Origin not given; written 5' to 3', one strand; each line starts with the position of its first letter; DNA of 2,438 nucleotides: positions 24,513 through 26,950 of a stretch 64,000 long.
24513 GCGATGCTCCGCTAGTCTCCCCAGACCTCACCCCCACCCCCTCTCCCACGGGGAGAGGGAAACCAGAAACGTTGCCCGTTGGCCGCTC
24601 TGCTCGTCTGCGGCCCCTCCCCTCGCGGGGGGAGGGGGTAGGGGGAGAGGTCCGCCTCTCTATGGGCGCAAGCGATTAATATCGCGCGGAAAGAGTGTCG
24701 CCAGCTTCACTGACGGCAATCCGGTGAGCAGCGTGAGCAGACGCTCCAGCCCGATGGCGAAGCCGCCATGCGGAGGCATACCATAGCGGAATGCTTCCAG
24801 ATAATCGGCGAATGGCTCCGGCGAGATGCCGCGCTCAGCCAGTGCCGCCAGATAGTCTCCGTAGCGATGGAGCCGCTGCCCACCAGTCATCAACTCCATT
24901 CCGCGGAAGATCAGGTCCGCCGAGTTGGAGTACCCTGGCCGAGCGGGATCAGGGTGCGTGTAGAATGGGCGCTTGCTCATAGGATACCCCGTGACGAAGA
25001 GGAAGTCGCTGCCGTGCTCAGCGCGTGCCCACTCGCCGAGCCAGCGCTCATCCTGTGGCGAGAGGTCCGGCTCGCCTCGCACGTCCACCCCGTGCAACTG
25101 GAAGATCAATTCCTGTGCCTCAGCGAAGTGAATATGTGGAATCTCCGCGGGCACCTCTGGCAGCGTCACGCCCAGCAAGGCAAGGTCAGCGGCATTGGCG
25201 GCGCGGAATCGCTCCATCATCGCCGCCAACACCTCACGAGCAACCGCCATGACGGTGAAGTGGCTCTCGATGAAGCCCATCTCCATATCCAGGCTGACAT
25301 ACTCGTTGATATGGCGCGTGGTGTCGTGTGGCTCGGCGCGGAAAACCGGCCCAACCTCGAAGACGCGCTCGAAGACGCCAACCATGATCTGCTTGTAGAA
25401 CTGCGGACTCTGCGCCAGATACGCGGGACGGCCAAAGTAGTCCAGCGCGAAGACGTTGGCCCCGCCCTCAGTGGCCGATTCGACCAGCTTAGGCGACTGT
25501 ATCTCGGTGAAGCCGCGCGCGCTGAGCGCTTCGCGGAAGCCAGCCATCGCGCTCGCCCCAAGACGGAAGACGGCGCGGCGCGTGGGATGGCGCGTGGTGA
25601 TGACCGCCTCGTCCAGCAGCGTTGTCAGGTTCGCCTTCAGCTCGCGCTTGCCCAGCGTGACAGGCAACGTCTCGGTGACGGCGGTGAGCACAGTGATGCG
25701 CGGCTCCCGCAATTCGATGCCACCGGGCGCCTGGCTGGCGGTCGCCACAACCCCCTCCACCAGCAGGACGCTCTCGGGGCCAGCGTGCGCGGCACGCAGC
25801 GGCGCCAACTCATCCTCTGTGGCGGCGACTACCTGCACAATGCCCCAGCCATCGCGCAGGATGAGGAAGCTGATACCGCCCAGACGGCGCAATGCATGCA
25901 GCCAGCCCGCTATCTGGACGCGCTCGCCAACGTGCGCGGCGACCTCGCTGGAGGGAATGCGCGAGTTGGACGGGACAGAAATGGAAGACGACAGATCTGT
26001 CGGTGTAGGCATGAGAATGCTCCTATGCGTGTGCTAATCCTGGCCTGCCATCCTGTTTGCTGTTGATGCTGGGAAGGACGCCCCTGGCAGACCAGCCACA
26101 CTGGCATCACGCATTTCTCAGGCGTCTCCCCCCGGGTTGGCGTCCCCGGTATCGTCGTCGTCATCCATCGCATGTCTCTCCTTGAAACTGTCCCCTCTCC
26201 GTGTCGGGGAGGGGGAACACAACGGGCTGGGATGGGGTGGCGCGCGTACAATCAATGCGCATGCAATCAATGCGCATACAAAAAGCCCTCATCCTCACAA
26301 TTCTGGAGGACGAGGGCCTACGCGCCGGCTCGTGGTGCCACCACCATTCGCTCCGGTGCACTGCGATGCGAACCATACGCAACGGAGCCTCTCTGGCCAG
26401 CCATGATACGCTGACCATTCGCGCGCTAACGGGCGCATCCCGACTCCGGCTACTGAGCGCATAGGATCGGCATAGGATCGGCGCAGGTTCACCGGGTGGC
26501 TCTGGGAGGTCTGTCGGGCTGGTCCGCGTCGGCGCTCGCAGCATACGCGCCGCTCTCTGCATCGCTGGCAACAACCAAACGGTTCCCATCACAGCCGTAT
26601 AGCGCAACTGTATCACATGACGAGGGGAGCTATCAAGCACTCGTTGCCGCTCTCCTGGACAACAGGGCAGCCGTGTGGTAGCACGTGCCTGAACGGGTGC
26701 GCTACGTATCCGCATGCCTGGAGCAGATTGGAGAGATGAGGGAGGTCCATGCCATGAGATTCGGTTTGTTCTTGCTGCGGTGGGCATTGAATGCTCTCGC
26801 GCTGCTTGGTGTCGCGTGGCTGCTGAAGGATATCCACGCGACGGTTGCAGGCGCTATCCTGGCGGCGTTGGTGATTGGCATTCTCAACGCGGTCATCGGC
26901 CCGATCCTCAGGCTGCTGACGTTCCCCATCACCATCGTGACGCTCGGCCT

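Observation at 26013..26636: T-box leader controlling an archaeal-type aspS, separated from the start codon by an unusually long repeat-filled spacer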

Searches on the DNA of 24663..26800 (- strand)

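Call 4: search_rna_families(source=window, start=25900, end=26800, threshold=evalue, max_evalue=10, show_alignments=5)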
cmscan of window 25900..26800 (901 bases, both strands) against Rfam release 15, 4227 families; matches with E-value up to 10: 4.
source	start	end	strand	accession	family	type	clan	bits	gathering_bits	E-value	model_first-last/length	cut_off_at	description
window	26303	26601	-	RF00230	T-box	Cis-reg; leader;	-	49.9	93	8.6e-10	1-219/219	no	T-box leader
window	26177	26219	-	RF00381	Antizyme_FSE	Cis-reg; frameshift_element;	-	17.9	40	0.72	1-59/59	no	Antizyme RNA frameshifting stimulation element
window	26612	26759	-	RF02257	adapt33_3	Gene; lncRNA;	-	15.1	70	1.3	1-140/140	no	Adaptive response 33 conserved region 3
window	26062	26093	+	RF01134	sR30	Gene; snRNA; snoRNA; CD-box;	-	13.9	38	0.89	28-57/57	no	Small nucleolar RNA sR30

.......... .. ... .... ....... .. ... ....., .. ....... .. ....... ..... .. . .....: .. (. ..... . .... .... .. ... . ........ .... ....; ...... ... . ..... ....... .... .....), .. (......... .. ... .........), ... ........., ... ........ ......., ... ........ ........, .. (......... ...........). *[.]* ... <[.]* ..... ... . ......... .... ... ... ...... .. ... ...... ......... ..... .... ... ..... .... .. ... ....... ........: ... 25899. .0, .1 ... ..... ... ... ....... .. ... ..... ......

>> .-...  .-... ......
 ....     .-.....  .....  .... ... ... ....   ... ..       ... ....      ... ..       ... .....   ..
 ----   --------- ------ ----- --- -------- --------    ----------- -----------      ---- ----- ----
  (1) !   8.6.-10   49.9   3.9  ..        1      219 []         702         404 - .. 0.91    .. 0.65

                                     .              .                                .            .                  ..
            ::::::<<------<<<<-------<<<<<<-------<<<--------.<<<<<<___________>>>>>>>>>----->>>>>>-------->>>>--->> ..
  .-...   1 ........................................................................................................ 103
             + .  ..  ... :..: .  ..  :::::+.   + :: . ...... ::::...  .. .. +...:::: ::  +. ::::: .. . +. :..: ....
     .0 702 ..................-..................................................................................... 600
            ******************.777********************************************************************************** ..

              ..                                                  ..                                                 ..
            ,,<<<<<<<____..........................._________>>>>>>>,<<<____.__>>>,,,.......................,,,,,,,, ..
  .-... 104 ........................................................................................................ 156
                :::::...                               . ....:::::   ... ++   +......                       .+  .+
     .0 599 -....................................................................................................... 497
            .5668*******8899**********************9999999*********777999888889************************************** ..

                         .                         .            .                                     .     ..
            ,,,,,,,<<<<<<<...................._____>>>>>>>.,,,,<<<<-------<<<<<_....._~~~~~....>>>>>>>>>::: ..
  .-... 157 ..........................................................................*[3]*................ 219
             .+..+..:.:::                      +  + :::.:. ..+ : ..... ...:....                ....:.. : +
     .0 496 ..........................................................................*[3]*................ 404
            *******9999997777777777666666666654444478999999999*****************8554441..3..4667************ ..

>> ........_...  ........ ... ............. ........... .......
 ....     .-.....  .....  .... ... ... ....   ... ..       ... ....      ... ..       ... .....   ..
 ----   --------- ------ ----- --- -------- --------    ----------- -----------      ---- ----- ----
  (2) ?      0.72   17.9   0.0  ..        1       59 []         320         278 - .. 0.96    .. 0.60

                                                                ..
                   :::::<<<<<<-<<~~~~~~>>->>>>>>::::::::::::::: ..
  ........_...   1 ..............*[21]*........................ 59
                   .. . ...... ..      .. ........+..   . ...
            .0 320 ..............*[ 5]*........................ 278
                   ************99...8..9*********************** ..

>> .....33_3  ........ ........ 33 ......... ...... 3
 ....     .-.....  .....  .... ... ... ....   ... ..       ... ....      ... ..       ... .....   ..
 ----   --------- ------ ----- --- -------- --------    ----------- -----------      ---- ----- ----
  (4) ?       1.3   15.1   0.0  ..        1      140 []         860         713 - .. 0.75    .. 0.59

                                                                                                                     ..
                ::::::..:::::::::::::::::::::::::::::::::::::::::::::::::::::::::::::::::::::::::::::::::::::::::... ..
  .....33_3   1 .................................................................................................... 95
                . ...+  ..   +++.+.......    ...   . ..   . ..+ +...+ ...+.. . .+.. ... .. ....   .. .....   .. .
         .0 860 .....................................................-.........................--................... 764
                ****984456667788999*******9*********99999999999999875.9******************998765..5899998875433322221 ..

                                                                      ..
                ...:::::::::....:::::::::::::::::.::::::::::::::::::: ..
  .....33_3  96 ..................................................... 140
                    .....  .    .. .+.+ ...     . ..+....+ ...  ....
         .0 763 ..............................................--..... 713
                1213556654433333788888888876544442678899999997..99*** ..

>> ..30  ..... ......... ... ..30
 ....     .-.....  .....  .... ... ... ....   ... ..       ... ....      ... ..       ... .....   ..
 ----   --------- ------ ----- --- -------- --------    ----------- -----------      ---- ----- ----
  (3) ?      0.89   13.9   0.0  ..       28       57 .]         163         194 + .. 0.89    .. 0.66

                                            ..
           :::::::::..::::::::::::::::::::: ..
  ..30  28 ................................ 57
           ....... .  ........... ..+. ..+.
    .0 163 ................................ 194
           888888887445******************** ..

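Call 39: search_rna_families(sources=[L001, L033, L056, L010, L092, L096, L122, L130, L159, L115, L003, L009], threshold=evalue, max_evalue=0.001)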
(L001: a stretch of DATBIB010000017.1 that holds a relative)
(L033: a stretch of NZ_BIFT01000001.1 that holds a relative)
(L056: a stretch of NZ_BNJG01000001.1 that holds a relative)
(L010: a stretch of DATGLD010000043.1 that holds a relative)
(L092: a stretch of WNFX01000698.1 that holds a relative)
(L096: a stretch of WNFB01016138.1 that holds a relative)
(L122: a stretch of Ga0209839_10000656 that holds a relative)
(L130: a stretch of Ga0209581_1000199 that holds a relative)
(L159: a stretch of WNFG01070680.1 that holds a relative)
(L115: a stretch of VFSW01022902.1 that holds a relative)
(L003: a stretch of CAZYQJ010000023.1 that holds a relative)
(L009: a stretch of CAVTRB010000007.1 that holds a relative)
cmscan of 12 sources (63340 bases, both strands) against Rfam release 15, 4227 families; matches with E-value up to 0.001: 12.
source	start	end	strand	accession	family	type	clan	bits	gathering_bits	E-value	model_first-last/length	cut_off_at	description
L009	2155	2448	+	RF00230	T-box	Cis-reg; leader;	-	62.8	93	3e-11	1-219/219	no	T-box leader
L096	1058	1312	+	RF00230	T-box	Cis-reg; leader;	-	62.1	93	4.3e-11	1-219/219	no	T-box leader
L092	1069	1319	+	RF00230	T-box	Cis-reg; leader;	-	61.5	93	6.4e-11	1-219/219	no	T-box leader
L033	3928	4000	-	RF00005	tRNA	Gene; tRNA;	CL00001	59.3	29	2.8e-10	1-71/71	no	tRNA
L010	1831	2131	+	RF00230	T-box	Cis-reg; leader;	-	59.1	93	2.6e-10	1-219/219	no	T-box leader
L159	982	1265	+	RF00230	T-box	Cis-reg; leader;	-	57.9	93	5.3e-10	1-219/219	no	T-box leader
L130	919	1293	+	RF00230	T-box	Cis-reg; leader;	-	56.2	93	1.5e-09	1-219/219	no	T-box leader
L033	1990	2262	+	RF00230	T-box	Cis-reg; leader;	-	53.6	93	6.8e-09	1-219/219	no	T-box leader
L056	1960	2286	+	RF00230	T-box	Cis-reg; leader;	-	52.9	93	1e-08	1-219/219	no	T-box leader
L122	1064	1340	+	RF00230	T-box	Cis-reg; leader;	-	49.4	93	8.2e-08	1-219/219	no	T-box leader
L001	1906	2216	+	RF00230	T-box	Cis-reg; leader;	-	45.9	93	6.5e-07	1-219/219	no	T-box leader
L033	1819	1873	-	RF04110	MIR5084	Gene; miRNA;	-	38.6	110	0.00081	1-122/122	no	MIR5084 microRNA precursor family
